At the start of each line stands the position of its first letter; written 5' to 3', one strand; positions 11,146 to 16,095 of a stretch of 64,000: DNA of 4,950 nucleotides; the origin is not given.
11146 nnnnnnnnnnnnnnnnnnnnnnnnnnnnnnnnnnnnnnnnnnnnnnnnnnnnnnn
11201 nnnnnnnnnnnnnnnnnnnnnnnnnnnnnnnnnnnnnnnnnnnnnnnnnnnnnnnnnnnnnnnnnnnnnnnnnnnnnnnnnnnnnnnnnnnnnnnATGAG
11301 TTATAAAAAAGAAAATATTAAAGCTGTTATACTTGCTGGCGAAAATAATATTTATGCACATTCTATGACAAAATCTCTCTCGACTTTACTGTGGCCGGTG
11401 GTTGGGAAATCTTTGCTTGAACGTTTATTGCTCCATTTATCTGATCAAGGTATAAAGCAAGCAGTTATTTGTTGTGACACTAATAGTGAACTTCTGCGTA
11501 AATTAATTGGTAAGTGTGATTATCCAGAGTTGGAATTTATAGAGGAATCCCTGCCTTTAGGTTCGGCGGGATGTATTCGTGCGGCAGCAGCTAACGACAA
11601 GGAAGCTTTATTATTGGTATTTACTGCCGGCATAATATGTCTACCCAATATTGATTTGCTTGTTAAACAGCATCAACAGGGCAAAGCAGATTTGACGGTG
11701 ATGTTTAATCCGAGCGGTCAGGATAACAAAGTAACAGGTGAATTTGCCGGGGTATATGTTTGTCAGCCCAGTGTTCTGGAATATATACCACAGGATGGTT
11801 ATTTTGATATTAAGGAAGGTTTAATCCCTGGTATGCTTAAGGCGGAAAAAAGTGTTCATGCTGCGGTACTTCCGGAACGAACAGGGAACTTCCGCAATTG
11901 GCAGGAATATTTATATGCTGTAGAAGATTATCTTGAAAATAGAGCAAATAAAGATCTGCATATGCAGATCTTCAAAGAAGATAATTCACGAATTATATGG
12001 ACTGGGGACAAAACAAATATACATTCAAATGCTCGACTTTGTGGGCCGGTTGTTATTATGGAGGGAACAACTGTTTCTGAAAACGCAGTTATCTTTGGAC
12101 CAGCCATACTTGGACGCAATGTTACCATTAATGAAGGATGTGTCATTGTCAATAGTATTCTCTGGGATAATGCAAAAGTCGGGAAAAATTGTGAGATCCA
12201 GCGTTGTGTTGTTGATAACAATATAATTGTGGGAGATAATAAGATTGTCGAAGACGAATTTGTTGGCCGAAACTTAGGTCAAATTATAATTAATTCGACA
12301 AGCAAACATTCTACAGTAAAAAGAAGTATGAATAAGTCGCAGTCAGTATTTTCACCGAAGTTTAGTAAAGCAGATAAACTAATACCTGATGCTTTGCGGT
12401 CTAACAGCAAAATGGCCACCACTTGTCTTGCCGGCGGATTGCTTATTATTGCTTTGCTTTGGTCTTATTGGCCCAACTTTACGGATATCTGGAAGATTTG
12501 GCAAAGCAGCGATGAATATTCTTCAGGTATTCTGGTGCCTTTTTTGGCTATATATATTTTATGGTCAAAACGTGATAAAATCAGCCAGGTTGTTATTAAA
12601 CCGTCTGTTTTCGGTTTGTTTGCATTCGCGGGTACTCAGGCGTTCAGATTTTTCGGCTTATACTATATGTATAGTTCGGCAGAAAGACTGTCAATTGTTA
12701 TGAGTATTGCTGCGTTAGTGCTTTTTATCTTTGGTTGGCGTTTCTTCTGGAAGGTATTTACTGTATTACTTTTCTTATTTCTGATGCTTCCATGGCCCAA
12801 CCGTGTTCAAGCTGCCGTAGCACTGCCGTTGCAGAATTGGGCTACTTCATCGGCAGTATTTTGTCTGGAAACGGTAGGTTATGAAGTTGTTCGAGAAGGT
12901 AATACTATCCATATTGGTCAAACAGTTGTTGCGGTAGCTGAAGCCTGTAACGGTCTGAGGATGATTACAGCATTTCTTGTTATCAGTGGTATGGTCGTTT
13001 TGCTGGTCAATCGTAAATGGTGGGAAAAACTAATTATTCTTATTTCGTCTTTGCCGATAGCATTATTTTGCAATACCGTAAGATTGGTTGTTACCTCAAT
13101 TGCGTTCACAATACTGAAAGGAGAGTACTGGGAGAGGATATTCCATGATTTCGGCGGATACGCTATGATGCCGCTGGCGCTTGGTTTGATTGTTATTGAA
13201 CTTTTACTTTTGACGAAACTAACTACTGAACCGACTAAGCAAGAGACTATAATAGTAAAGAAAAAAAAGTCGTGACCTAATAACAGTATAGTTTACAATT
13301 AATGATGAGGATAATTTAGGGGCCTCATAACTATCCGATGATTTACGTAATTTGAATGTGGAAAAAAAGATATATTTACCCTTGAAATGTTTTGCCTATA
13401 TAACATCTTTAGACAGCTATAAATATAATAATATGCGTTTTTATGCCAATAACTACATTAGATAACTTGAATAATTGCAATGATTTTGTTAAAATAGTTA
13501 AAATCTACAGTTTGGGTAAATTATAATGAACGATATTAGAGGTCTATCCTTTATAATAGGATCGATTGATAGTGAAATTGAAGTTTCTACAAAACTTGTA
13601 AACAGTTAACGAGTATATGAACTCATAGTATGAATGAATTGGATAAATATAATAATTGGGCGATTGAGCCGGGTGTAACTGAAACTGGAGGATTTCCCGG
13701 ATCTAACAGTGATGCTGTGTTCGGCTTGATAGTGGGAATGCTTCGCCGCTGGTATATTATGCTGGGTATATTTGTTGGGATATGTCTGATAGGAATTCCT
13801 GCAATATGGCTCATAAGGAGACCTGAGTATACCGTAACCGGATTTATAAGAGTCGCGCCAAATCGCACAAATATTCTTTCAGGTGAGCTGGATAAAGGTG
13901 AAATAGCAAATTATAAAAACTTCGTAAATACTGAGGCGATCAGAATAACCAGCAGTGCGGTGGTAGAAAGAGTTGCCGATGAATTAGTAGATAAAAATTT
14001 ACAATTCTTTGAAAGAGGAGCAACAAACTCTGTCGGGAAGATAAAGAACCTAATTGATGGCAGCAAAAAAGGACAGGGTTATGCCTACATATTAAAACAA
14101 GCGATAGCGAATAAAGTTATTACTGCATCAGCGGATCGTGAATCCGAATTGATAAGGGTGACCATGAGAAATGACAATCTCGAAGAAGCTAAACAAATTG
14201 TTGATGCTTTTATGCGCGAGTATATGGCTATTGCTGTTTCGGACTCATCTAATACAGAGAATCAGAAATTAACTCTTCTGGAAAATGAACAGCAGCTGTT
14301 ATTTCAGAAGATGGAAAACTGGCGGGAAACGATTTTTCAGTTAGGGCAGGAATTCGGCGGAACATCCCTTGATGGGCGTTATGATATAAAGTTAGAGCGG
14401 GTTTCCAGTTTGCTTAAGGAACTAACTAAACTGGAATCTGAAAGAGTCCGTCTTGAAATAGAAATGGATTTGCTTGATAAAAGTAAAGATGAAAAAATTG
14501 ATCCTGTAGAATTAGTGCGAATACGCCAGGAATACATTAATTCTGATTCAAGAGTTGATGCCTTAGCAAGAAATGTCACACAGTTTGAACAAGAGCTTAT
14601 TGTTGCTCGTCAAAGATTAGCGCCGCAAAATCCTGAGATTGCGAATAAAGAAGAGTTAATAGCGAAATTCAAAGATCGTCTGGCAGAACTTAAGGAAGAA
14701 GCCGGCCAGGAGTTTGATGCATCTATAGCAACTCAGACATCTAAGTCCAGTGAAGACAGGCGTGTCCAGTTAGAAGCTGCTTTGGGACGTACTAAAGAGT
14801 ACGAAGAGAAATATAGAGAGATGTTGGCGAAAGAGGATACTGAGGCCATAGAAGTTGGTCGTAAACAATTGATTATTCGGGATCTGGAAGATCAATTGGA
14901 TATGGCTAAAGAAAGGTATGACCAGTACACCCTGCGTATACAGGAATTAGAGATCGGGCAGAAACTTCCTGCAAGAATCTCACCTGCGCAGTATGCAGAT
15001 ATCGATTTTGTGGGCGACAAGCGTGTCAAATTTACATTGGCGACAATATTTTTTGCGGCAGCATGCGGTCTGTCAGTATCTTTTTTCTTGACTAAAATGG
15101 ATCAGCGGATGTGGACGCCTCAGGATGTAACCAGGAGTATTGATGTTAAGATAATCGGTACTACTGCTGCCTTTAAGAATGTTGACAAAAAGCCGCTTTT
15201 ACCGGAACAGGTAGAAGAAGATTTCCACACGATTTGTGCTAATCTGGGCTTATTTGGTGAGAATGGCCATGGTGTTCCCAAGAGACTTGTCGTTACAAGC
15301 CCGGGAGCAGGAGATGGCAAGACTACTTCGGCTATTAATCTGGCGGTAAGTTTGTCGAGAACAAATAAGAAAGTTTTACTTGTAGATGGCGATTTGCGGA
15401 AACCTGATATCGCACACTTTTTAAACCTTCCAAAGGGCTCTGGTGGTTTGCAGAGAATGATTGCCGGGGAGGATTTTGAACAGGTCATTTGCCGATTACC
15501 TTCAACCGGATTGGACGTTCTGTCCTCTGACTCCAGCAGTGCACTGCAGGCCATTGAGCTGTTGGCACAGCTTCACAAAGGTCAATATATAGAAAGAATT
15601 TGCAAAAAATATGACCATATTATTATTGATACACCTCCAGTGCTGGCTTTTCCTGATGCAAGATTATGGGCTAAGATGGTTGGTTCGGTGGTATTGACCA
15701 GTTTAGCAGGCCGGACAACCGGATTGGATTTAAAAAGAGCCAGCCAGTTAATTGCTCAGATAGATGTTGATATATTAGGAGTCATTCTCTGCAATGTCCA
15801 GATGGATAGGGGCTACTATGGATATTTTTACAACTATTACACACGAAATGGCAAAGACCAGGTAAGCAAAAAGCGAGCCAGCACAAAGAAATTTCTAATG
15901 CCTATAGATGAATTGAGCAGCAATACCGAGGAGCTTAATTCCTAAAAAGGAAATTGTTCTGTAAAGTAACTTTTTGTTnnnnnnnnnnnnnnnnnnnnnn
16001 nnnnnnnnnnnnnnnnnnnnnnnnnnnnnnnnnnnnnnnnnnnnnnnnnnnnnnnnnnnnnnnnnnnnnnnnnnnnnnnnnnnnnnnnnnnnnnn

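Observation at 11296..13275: Exosortase fused to an N-terminal nucleotidyltransferase-like + left-handed beta-helix module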

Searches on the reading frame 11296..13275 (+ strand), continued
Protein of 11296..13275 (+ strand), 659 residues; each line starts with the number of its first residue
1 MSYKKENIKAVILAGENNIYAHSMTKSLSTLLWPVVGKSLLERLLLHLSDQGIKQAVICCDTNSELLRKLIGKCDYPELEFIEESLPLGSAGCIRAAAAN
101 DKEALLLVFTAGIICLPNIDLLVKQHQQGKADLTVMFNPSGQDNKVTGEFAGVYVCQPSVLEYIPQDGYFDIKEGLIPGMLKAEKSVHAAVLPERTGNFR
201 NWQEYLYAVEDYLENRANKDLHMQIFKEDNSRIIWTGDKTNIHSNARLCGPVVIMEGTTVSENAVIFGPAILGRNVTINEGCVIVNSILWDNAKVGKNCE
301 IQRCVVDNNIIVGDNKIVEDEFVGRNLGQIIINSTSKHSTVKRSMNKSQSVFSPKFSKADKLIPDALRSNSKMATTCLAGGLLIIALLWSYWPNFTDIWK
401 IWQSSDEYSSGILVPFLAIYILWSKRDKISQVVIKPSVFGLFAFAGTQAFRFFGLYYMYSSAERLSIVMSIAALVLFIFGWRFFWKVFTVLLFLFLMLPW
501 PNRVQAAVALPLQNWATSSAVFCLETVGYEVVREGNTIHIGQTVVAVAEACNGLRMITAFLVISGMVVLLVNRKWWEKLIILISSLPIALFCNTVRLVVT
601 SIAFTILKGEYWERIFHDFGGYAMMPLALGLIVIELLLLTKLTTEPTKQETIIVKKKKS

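Call 38: predict_structure(alignment_id=A1)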
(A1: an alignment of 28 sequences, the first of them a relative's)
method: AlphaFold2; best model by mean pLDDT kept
length: 659 residues; sequences in the alignment: 28
mean_pLDDT: 62.1   pTM: 0.45
mean pLDDT of the five models: 62.1, 57.0, 52.6, 50.3, 49.1
residues with pLDDT >= 90: 39; 70-90: 184; 50-70: 248; < 50: 188
segments of 3 or more residues with pLDDT < 50: 17-28, 326-368, 370-373, 400-417, 454-463, 496-510, 546-559, 562-572, 603-629, 638-659
pLDDT, mean of each block of 10 residues (from residue 1): 71 63 42 64 86 87 68 71 71 83 85 82 89 85 57 87 80 83 86 71 64 60 63 67 85 83 86 86 84 87 75 80 48 26 32 34 42 54 63 52 40 47 53 60 63 45 56 66 63 51 41 55 59 56 49 45 47 55 57 56 47 39 42 48 40 34
secondary structure, 60 per line:
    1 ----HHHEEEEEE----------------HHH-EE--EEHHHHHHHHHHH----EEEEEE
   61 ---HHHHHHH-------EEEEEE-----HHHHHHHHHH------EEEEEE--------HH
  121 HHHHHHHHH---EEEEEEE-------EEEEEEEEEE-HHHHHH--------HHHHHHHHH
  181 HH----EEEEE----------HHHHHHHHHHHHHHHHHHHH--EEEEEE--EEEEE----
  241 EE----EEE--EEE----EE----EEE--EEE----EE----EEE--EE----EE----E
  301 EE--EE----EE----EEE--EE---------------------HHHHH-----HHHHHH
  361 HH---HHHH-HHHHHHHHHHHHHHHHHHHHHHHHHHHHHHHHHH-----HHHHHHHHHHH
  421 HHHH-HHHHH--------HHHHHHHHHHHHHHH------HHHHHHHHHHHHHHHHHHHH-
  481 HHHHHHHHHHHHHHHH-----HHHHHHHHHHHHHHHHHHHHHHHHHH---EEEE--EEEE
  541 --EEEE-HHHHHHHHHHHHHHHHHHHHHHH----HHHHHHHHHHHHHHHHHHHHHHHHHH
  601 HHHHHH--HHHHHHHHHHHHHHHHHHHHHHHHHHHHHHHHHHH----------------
elements in order (helices of 4 or more, strands of 3 or more residues): E8-13 H40-50 E55-60 H64-70 E78-83 H89-98 E105-110 H119-129 E133-139 E147-156 H158-163 H172-182 E187-191 H202-221 E224-229 E232-236 E247-249 E252-254 E265-267 E270-272 E283-285 E300-302 E317-319 H345-349 H355-362 H366-369 H371-404 H410-424 H426-430 H439-453 H460-479 H481-496 H502-527 E531-534 E537-540 E543-546 H548-570 H575-606 H609-643

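Call 44: fold_search(model_id=the predicted structure, library=pdb)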
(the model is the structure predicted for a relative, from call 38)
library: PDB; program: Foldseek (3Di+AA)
matches with E <= 10: 1243; with E <= 0.001: 640
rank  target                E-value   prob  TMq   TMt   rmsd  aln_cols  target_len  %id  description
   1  7x8k_A                3.8e-18  1.00  0.37  0.63   6.3       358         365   18  Arabidopsis GDP-D-mannose pyrophosphorylase (VTC1) structure (product-bound) (released 2022-05-18)
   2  8x7s_C                5.8e-18  1.00  0.35  0.56   6.7       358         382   19  Crystal structure of tlr0611 (released 2024-11-27)
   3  7x8j_A                9.2e-18  1.00  0.34  0.59   7.4       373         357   17  Arabidopsis GDP-D-mannose pyrophosphorylase (VTC1) structure (unliganded) (released 2022-05-18)
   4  8yre_D                1.6e-17  1.00  0.37  0.62   6.3       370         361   18  Crystal structure of Arabidopsis VTC1-KJC2 (released 2025-04-02)
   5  8x7s_A                1.9e-17  1.00  0.34  0.55   7.0       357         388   20  Crystal structure of tlr0611 (released 2024-11-27)
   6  7d72_E                2.1e-17  1.00  0.36  0.61   6.7       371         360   16  Cryo-EM structures of human GMPPA/GMPPB complex bound to GDP-Mannose (released 2021-05-05)
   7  8x7s_B                2.3e-17  1.00  0.35  0.55   6.7       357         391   18  Crystal structure of tlr0611 (released 2024-11-27)
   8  7x8j_B                4.2e-17  1.00  0.37  0.64   6.5       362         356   17  Arabidopsis GDP-D-mannose pyrophosphorylase (VTC1) structure (unliganded) (released 2022-05-18)
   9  8yre_F                7.1e-17  1.00  0.36  0.61   6.6       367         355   18  Crystal structure of Arabidopsis VTC1-KJC2 (released 2025-04-02)
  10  7x8k_C                9.6e-17  1.00  0.34  0.59   7.3       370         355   17  Arabidopsis GDP-D-mannose pyrophosphorylase (VTC1) structure (product-bound) (released 2022-05-18)
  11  7x8k_B                9.6e-17  1.00  0.34  0.56   7.7       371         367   16  Arabidopsis GDP-D-mannose pyrophosphorylase (VTC1) structure (product-bound) (released 2022-05-18)
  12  7d72_B                1.4e-16  1.00  0.36  0.55   7.0       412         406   14  Cryo-EM structures of human GMPPA/GMPPB complex bound to GDP-Mannose (released 2021-05-05)
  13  7d74_G                3.3e-16  1.00  0.33  0.56   8.1       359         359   18  Cryo-EM structure of GMPPA/GMPPB complex bound to GTP (state II) (released 2021-05-19)
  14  5l6s_L                1.1e-15  1.00  0.33  0.50   8.2       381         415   14  Crystal structure of E. coli ADP-glucose pyrophosphorylase (AGPase) in complex with a positive allosteric regulator be (released 2016-09-07)
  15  7d72_A                1.5e-15  1.00  0.36  0.55   6.8       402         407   14  Cryo-EM structures of human GMPPA/GMPPB complex bound to GDP-Mannose (released 2021-05-05)
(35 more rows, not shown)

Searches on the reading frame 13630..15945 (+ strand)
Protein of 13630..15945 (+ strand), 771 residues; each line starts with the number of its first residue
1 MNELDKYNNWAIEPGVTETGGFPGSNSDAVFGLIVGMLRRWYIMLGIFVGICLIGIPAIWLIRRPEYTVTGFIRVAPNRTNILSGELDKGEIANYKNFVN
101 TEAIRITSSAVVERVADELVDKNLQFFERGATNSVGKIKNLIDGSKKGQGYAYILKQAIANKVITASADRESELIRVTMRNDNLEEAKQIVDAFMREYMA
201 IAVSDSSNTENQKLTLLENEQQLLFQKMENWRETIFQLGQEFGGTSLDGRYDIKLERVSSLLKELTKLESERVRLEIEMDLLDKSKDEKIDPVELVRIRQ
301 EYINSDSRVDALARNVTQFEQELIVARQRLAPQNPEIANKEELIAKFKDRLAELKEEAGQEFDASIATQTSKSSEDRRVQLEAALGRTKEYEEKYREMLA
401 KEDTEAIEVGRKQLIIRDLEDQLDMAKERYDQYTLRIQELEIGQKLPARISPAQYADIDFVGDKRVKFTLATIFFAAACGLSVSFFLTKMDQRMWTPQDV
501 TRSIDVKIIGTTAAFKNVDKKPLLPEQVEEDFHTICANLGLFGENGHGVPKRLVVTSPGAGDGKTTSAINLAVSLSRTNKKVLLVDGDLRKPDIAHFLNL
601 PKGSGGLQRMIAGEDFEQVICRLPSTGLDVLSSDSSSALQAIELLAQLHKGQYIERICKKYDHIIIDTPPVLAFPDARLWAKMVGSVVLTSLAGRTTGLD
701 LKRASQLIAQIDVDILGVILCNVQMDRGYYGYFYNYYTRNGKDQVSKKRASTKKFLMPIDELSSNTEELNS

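Call 3: search_protein_families(library=pfam, proteins=[window:13630-15945:+], max_evalue=0.01)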
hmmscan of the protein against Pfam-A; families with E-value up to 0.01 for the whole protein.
window:13630-15945:+ (771 aa): 6 families
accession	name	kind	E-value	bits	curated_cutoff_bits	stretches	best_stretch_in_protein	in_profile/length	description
PF13614.12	AAA_31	-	4.7e-13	49.9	27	1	560-673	11-130/177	AAA domain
PF10609.15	ParA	-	2.7e-11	43.8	27.1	1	550-750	3-202/246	NUBPL iron-transfer P-loop NTPase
PF01656.29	CbiA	-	5.7e-09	36.4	25.4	1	554-724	2-84/125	CobQ/CobB/MinD/ParA nucleotide binding domain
PF09140.17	MipZ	-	8.4e-05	22.4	20.7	1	553-670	3-109/262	ATPase MipZ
PF02706.20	Wzz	-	0.0019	18.9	25.5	0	38-119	13-91/91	Chain length determinant protein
PF02374.21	ArsA_ATPase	-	0.0086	15.8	24.3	0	560-588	10-38/305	Anion-transporting ATPase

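Call 4: search_protein_families(library=ncbifam, proteins=[window:13630-15945:+], max_evalue=0.01)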
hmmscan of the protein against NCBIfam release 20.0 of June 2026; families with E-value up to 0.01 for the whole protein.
window:13630-15945:+ (771 aa): 18 families
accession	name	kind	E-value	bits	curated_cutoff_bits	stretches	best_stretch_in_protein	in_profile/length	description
TIGR01007.1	eps_fam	subfamily_domain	6.5e-36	123.8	108.05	1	530-736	1-203/204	polysaccharide biosynthesis tyrosine autokinase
TIGR03018.1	pepcterm_TyrKin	hypoth_equivalog_domain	1.6e-26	92.9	230.65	1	548-712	33-200/207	XrtA-associated tyrosine autokinase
TIGR01005.1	eps_transp_fam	subfamily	8.6e-23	80.4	411.7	1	553-735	549-731/754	exopolysaccharide transport protein family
NF007350.0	PRK09841.1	equivalog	1.5e-21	76.2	1248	1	553-738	534-719/726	tyrosine-protein kinase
TIGR03029.1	EpsG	equivalog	1.2e-20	73.8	313.8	1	551-720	104-272/274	chain length determinant protein tyrosine kinase EpsG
NF008568.0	PRK11519.1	equivalog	2.2e-19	69.2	1068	1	554-737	530-713/720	tyrosine-protein kinase Wzc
TIGR03007.1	pepcterm_ChnLen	equivalog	1.3e-10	40.1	278.85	1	162-518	111-466/498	XrtA system polysaccharide chain length determinant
TIGR01969.1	minD_arch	subfamily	2.2e-10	40.1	201.75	1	554-726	4-173/251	cell division ATPase MinD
TIGR03017.1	EpsF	equivalog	8.9e-09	34.6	422.75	1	38-511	12-442/444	chain length determinant protein EpsF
NF041546.1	ParA_partition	equivalog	3.6e-08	33.2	180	1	560-588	9-37/203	ParA family partition ATPase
NF041136.1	MrpORP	equivalog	5.7e-08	32.4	450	1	549-719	4-174/365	iron-sulfur cluster carrier protein MrpORP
NF047398.1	AAA_KGGVGR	domain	1.6e-06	28.6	90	1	551-601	3-53/190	KGGVGR-motif variant AAA ATPase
TIGR01968.1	minD_bact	equivalog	6.4e-06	25.7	212.9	1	553-589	4-40/261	septum site-determining protein MinD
NF041283.1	PrgP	equivalog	2.9e-05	23.5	400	1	555-671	7-134/297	ParA superfamily DNA segregation protein PrgP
NF008669.0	PRK11670.1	equivalog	8.7e-05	21.6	348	1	548-601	105-158/369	iron-sulfur cluster carrier protein ApbC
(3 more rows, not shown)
